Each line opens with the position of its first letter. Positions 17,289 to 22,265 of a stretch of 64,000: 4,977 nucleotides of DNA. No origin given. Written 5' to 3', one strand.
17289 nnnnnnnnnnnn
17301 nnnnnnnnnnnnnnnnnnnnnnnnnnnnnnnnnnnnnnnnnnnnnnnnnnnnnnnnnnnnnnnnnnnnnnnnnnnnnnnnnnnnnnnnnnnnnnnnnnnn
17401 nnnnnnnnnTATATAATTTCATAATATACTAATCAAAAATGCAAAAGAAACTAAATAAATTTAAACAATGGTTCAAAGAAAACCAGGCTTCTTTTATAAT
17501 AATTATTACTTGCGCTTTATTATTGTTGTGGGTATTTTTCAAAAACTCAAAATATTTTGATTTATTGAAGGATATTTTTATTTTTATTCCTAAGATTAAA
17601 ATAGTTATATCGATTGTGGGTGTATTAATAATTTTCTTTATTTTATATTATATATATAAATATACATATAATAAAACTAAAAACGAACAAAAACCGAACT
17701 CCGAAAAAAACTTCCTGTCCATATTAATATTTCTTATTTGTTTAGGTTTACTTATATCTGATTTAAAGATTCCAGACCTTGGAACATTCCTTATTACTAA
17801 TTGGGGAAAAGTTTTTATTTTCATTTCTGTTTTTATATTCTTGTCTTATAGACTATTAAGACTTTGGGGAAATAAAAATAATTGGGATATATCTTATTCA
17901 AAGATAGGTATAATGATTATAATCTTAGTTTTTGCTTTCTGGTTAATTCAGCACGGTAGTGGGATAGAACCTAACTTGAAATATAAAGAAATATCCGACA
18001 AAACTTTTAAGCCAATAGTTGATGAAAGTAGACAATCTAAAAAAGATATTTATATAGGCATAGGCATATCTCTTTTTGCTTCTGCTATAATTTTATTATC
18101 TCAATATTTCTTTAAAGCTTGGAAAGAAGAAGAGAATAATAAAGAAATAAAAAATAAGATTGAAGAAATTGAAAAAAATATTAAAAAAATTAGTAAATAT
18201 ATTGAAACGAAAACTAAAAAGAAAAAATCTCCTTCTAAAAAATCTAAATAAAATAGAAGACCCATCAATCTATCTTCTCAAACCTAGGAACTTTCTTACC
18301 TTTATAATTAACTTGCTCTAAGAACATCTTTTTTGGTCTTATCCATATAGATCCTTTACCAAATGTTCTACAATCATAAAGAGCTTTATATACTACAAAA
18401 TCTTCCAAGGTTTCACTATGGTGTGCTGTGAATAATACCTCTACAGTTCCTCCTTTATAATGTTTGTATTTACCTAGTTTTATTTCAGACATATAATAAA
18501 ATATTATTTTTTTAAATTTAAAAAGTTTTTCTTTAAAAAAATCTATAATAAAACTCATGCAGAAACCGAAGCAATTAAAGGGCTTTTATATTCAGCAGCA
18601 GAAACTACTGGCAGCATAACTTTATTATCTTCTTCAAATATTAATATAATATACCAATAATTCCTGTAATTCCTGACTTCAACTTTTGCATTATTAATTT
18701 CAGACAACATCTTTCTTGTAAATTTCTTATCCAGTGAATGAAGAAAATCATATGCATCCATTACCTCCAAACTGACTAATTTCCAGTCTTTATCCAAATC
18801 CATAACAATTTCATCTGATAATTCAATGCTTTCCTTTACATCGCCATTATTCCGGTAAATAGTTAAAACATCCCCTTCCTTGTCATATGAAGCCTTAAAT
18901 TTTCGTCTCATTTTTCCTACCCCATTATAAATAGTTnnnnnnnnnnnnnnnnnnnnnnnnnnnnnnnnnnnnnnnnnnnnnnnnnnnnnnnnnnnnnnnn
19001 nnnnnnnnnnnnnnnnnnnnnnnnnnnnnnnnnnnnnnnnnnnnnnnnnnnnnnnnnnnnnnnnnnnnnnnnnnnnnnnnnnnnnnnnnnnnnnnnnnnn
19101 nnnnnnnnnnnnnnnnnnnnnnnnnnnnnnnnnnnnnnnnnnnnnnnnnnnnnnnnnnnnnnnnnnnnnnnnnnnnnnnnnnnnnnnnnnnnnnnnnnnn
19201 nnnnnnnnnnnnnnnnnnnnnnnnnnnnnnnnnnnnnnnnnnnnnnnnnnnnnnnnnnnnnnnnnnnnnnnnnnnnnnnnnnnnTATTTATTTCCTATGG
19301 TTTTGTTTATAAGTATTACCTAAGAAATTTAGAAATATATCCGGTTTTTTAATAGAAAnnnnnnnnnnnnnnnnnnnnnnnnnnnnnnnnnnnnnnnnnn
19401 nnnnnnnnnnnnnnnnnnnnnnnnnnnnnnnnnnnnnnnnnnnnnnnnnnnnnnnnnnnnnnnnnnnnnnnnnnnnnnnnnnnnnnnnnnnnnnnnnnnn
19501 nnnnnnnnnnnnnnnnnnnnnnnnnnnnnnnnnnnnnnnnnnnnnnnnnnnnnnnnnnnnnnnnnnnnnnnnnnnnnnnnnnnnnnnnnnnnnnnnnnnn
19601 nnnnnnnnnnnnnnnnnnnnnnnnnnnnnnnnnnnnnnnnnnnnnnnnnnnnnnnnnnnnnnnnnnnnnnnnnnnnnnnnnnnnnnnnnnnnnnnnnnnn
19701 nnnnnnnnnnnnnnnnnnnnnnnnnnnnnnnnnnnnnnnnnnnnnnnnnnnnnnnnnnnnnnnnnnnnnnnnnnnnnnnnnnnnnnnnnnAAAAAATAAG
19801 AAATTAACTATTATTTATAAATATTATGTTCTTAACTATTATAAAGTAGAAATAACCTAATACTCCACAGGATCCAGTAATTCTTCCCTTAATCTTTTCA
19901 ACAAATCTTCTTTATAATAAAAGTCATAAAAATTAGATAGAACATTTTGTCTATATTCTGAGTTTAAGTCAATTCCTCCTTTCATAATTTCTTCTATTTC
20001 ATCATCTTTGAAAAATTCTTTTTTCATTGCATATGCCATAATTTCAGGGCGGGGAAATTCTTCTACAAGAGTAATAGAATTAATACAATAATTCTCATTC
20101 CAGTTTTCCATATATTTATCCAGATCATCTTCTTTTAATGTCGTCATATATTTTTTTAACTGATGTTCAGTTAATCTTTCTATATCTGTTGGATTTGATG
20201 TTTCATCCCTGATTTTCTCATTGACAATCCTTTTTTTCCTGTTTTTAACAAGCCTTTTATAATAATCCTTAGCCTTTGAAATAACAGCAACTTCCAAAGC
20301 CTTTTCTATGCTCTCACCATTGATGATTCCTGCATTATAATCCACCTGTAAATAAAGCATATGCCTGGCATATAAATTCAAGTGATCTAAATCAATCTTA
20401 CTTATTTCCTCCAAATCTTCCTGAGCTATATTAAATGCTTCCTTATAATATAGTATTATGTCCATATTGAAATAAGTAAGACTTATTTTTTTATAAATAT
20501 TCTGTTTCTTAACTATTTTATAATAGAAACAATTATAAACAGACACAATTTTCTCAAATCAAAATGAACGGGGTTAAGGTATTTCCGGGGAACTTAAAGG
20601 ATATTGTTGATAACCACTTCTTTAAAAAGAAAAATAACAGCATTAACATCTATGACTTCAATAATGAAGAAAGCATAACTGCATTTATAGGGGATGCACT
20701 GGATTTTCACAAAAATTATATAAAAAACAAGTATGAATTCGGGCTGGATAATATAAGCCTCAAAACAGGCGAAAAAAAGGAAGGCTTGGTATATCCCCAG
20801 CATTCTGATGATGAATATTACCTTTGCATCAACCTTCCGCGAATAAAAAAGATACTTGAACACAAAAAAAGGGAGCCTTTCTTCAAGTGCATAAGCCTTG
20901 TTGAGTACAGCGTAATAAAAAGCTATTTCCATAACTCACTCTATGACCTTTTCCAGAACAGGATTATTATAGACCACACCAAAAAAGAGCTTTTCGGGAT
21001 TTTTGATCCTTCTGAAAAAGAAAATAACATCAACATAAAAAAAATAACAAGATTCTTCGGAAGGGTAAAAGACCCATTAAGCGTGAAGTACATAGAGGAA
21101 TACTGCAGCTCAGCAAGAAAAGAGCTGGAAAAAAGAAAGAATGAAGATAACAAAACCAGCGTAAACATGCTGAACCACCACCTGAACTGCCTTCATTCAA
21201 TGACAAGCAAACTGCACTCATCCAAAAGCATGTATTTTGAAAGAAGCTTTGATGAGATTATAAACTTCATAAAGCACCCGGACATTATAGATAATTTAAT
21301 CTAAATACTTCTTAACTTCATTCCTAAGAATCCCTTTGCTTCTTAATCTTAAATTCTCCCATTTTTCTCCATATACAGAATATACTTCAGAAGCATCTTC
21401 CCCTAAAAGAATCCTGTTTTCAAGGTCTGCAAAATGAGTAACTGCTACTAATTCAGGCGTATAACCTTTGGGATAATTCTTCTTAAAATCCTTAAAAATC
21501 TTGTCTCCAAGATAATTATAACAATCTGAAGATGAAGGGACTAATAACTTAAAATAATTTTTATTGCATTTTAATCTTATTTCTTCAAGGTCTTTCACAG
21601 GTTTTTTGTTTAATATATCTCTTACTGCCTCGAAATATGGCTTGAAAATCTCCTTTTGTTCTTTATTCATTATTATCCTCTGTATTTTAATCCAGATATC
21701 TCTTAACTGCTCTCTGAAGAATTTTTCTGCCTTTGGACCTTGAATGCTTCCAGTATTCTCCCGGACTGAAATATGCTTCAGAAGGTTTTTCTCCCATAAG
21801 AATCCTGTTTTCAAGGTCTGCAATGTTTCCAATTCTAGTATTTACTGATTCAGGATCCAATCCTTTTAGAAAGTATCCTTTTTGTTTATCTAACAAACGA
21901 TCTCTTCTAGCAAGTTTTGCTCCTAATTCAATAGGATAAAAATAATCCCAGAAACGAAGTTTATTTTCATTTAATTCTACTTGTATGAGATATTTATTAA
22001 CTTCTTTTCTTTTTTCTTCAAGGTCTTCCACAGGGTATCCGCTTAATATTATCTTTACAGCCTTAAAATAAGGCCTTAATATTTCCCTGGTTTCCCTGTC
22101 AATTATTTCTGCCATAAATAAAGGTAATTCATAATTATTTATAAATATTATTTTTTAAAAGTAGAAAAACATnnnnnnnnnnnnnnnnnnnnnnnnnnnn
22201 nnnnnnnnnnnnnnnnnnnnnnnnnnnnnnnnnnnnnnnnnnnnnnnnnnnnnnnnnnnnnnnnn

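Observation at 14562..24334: Accessory-like stretch of about 10 kb dense in small hypotheticals, secreted and membrane proteins, and toxin-antitoxin-like modules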

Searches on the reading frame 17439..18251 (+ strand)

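Call 3: search_protein_families(library=pfam, max_evalue=0.1, proteins=[window:17439-18251:+])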
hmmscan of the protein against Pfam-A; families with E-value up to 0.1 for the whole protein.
window:17439-18251:+ (270 aa): 4 families
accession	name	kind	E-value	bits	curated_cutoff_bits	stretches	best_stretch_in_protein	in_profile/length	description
PF00499.25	Oxidored_q3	-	0.00029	21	33.2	1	22-134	11-137/146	NADH-ubiquinone/plastoquinone oxidoreductase chain 6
PF24961.1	NfeD_membrane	-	0.00078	19.9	26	1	91-170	48-117/119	NfeD integral membrane domain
PF04123.18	DUF373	-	0.0031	17.4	28.3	1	2-107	204-311/335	Domain of unknown function (DUF373)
PF22954.2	DUF7027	-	0.035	14.5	27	0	62-105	9-52/100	Domain of unknown function (DUF7027)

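Call 5: search_protein_families(library=padloc, max_evalue=0.01, proteins=[window:17439-18251:+])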
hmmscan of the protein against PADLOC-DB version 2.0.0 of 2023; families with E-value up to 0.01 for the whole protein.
window:17439-18251:+ (270 aa): 1 family
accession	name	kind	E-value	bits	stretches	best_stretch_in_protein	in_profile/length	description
PDLC04646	PDC-M43A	-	0.0075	14.1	0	52-90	7-45/203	-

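Call 87: search_protein_families(library=ncbifam, max_evalue=0.01, proteins=[window:17439-18251:+])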
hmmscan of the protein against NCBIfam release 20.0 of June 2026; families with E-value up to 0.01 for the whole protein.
window:17439-18251:+ (270 aa): 2 families
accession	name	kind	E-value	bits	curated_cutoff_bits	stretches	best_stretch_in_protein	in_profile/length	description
NF033480.1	bifunc_MprF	equivalog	0.0002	19.8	600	0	18-89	450-521/841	bifunctional lysylphosphatidylglycerol flippase/synthetase MprF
NF045849.1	ICE_MMCAP2_0565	equivalog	0.00055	19.6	40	1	54-106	15-67/80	Mbov_0395 family pilin-like conjugal transfer protein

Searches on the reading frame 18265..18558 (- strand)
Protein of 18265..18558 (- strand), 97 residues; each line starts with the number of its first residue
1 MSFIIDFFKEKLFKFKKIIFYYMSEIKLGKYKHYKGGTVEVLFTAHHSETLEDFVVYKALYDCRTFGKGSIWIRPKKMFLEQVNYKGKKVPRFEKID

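Call 3: search_protein_families(library=pfam, max_evalue=0.1, proteins=[window:18265-18558:-])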
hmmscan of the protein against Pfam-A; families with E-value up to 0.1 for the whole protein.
window:18265-18558:- (97 aa): 1 family
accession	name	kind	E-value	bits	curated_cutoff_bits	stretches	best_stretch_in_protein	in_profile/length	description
PF07866.17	DUF1653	-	1.4e-23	83.5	23.5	1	29-95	1-62/62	Protein of unknown function (DUF1653)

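Call 5: search_protein_families(library=padloc, max_evalue=0.01, proteins=[window:18265-18558:-])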
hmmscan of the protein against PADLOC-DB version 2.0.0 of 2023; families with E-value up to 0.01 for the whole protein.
window:18265-18558:- (97 aa): 0 families

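Call 87: search_protein_families(library=ncbifam, max_evalue=0.01, proteins=[window:18265-18558:-])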
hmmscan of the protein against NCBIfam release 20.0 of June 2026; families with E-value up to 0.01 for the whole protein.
window:18265-18558:- (97 aa): 0 families

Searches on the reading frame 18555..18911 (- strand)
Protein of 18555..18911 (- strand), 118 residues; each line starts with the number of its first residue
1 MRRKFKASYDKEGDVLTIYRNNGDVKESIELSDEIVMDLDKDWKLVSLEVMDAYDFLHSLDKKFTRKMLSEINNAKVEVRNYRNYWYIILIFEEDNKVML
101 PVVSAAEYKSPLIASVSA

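Call 3: search_protein_families(library=pfam, max_evalue=0.1, proteins=[window:18555-18911:-])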
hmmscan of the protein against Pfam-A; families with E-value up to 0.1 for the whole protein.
window:18555-18911:- (118 aa): 1 family
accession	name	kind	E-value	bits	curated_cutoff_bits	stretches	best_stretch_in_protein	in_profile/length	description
PF10049.14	DUF2283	-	1.7e-10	41.3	23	1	6-53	1-48/49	Protein of unknown function (DUF2283)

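Call 5: search_protein_families(library=padloc, max_evalue=0.01, proteins=[window:18555-18911:-])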
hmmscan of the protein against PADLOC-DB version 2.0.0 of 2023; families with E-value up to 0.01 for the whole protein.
window:18555-18911:- (118 aa): 0 families

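Call 87: search_protein_families(library=ncbifam, max_evalue=0.01, proteins=[window:18555-18911:-])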
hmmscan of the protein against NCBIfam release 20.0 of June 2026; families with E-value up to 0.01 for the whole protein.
window:18555-18911:- (118 aa): 0 families

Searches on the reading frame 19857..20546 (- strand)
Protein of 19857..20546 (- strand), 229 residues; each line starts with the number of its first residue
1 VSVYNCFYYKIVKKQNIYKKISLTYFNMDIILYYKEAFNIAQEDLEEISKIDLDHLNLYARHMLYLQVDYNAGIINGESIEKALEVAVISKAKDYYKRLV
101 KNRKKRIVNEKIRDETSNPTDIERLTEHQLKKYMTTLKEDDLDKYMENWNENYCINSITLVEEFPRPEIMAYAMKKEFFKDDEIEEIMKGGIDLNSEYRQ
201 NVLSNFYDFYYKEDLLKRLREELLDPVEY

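Call 4: search_protein_families(library=pfam, max_evalue=0.1, proteins=[window:19857-20546:-])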
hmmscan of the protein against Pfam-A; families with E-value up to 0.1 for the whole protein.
window:19857-20546:- (229 aa): 0 families

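Call 6: search_protein_families(library=padloc, max_evalue=0.01, proteins=[window:19857-20546:-])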
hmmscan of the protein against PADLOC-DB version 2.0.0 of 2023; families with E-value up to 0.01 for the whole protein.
window:19857-20546:- (229 aa): 0 families

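Call 14: search_protein_families(library=phrogs, max_evalue=0.01, proteins=[window:19857-20546:-])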
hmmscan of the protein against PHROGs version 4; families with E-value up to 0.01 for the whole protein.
window:19857-20546:- (229 aa): 0 families

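Call 15: search_protein_families(library=ncbifam, max_evalue=0.01, proteins=[window:19857-20546:-])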
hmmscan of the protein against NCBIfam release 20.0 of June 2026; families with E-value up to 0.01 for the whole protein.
window:19857-20546:- (229 aa): 0 families

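Call 37: find_related_loci(query=window:19857-20546:-, collection=viral_contigs, flank=8000)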
Query window:19857-20546:- (229 aa) in viral_contigs; peptide patterns used: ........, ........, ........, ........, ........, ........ (x = any residue, [..] = any of these).
9 stretches matched a pattern, but none encodes a relative of the query by tblastn (E <= 1e-3).

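Call 78: search_solved_structures(query=window:19857-20546:-, max_evalue=1)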
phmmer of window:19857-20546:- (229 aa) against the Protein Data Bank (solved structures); distinct sequences matched with E-value up to 1: 2.
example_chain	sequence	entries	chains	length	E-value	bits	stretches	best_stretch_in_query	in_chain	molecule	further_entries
8v3b_a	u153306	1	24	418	0.43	13.5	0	95-139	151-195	O43_129_+4 component B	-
8v2d_y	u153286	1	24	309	0.62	13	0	94-139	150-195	O43_129 component B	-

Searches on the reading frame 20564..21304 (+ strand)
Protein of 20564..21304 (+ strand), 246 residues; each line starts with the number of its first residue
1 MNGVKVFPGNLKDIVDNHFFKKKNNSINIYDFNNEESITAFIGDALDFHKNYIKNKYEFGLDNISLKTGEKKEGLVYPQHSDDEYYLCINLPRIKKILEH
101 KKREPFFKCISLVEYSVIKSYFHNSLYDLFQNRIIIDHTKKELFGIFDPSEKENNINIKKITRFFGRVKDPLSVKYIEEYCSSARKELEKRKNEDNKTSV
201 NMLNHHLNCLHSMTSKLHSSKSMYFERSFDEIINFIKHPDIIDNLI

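Call 4: search_protein_families(library=pfam, max_evalue=0.1, proteins=[window:20564-21304:+])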
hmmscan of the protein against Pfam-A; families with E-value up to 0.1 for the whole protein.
window:20564-21304:+ (246 aa): 3 families
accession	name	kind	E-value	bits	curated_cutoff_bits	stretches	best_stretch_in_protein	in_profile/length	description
PF09270.16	BTD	-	0.0076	16.8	25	1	160-236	29-104/123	Beta-trefoil DNA-binding domain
PF08454.17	RIH_assoc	-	0.034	14.5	28.5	1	191-239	30-78/99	RyR and IP3R Homology associated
PF24624.1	Int_N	-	0.066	14.4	27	0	152-224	21-88/100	Phage integrase, N-terminal domain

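Call 6: search_protein_families(library=padloc, max_evalue=0.01, proteins=[window:20564-21304:+])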
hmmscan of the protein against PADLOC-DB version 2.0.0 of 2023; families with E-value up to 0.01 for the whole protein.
window:20564-21304:+ (246 aa): 0 families

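Call 14: search_protein_families(library=phrogs, max_evalue=0.01, proteins=[window:20564-21304:+])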
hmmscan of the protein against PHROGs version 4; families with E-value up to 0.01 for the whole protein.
window:20564-21304:+ (246 aa): 0 families

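Call 15: search_protein_families(library=ncbifam, max_evalue=0.01, proteins=[window:20564-21304:+])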
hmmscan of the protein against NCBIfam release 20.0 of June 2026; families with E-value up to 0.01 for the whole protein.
window:20564-21304:+ (246 aa): 0 families

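Call 38: find_related_loci(query=window:20564-21304:+, collection=viral_contigs, flank=8000)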
Query window:20564-21304:+ (246 aa) in viral_contigs; peptide patterns used: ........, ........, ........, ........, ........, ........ (x = any residue, [..] = any of these).
13 stretches matched a pattern, but none encodes a relative of the query by tblastn (E <= 1e-3).

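Call 79: search_solved_structures(query=window:20564-21304:+, max_evalue=1)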
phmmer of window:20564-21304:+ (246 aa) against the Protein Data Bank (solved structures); distinct sequences matched with E-value up to 1: 0.

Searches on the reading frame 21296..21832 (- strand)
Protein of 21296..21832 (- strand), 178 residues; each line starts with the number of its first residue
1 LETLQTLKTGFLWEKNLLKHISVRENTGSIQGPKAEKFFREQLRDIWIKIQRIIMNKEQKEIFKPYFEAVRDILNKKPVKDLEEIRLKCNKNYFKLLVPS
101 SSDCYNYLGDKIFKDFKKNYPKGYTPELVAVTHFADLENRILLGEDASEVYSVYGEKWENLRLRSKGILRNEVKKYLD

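Call 4: search_protein_families(library=pfam, max_evalue=0.1, proteins=[window:21296-21832:-])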
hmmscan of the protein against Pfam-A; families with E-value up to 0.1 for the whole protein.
window:21296-21832:- (178 aa): 1 family
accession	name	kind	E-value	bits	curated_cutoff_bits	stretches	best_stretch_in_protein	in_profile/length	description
PF22734.1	NNH2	-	0.08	13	27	0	16-79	69-134/181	NACHT N-terminal Helical domain 2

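Call 6: search_protein_families(library=padloc, max_evalue=0.01, proteins=[window:21296-21832:-])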
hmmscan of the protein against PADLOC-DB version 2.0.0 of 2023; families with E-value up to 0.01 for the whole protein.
window:21296-21832:- (178 aa): 0 families

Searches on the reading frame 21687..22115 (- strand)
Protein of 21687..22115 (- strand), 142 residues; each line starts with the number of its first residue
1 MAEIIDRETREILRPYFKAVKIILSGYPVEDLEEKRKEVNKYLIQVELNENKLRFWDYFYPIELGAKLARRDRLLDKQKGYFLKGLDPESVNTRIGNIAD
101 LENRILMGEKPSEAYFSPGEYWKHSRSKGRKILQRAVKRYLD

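Call 4: search_protein_families(library=pfam, max_evalue=0.1, proteins=[window:21687-22115:-])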
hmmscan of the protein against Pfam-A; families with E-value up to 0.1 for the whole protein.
window:21687-22115:- (142 aa): 0 families

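Call 6: search_protein_families(library=padloc, max_evalue=0.01, proteins=[window:21687-22115:-])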
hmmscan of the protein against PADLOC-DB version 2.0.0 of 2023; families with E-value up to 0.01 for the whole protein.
window:21687-22115:- (142 aa): 0 families

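Call 14: search_protein_families(library=phrogs, max_evalue=0.01, proteins=[window:21687-22115:-])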
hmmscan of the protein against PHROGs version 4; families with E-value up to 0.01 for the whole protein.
window:21687-22115:- (142 aa): 0 families

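Call 15: search_protein_families(library=ncbifam, max_evalue=0.01, proteins=[window:21687-22115:-])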
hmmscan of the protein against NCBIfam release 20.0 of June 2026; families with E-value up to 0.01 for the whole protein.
window:21687-22115:- (142 aa): 0 families

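Call 39: find_related_loci(query=window:21687-22115:-, collection=viral_contigs, flank=8000)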
Query window:21687-22115:- (142 aa) in viral_contigs; peptide patterns used: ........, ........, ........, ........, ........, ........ (x = any residue, [..] = any of these).
9 stretches matched a pattern, but none encodes a relative of the query by tblastn (E <= 1e-3).

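Call 56: find_related_loci(query=A3, collection=metagenome_contigs, flank=6000)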
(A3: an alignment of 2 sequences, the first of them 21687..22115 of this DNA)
Query A3 (142 aa) in metagenome_contigs; peptide patterns used: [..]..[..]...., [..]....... (x = any residue, [..] = any of these).
600 stretches matched a pattern, but none encodes a relative of the query by tblastn (E <= 1e-3).

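Call 81: search_solved_structures(query=A3, max_evalue=1)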
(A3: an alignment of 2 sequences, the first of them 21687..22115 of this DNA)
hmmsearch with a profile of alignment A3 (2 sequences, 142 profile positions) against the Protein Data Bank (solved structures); distinct sequences matched with E-value up to 1: 0.
